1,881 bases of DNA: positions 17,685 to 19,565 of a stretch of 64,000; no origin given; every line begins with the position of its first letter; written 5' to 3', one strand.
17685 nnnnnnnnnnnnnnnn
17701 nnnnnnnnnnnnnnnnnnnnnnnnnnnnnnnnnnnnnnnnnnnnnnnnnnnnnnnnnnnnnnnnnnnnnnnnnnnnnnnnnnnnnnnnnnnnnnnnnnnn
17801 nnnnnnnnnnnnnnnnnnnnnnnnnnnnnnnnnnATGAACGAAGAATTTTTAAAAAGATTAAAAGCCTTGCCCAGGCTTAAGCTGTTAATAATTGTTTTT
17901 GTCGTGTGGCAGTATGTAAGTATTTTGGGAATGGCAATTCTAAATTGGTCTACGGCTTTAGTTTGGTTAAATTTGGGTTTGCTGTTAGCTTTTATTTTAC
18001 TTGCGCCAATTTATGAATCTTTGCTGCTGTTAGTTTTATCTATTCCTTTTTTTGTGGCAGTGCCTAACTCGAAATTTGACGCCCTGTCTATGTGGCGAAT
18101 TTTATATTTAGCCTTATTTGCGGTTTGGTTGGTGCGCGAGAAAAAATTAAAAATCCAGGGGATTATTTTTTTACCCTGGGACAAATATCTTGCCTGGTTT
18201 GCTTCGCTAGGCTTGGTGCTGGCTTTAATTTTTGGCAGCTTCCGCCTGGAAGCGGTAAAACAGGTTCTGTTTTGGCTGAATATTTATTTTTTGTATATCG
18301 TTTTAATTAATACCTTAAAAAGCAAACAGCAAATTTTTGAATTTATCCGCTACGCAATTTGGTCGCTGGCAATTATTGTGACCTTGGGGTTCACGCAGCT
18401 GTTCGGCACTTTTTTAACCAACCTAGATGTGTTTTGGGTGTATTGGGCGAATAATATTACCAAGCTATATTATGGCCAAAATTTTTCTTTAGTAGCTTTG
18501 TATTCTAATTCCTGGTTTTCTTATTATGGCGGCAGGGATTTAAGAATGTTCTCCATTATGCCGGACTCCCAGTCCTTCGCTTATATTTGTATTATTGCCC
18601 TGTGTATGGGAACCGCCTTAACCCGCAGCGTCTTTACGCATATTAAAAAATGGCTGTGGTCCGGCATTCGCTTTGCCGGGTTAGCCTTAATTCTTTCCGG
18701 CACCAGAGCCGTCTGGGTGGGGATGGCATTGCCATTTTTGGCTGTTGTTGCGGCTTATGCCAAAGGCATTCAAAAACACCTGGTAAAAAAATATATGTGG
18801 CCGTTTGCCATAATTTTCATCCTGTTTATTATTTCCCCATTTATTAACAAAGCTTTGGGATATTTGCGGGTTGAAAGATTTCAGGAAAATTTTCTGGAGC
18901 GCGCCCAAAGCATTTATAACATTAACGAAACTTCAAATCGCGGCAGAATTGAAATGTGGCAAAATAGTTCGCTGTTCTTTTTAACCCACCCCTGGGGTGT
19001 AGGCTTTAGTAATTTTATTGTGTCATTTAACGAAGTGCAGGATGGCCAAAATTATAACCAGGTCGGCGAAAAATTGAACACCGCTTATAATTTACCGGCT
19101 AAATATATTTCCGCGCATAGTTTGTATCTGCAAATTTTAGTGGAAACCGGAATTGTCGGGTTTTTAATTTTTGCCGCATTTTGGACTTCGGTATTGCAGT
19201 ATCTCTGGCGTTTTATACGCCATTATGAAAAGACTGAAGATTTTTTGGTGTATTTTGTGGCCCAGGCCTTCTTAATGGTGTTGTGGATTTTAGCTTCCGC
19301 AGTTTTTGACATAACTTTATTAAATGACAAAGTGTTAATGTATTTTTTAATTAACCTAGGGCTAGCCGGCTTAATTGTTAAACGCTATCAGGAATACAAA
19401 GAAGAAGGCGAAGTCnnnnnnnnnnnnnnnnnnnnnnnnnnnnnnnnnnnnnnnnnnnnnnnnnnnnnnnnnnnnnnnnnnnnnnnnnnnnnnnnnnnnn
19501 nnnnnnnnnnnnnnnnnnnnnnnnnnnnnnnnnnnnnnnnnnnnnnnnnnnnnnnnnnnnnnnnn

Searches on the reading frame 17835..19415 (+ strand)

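Call 51: search_protein_families(library=pfam, proteins=[window:17835-19415:+], max_evalue=0.001)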
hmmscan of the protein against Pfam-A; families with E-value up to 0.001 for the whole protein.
window:17835-19415:+ (527 aa): 1 family
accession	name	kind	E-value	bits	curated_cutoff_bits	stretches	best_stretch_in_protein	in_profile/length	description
PF04932.20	Wzy_C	-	5.9e-21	75.3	31.7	1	281-447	6-149/149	O-Antigen ligase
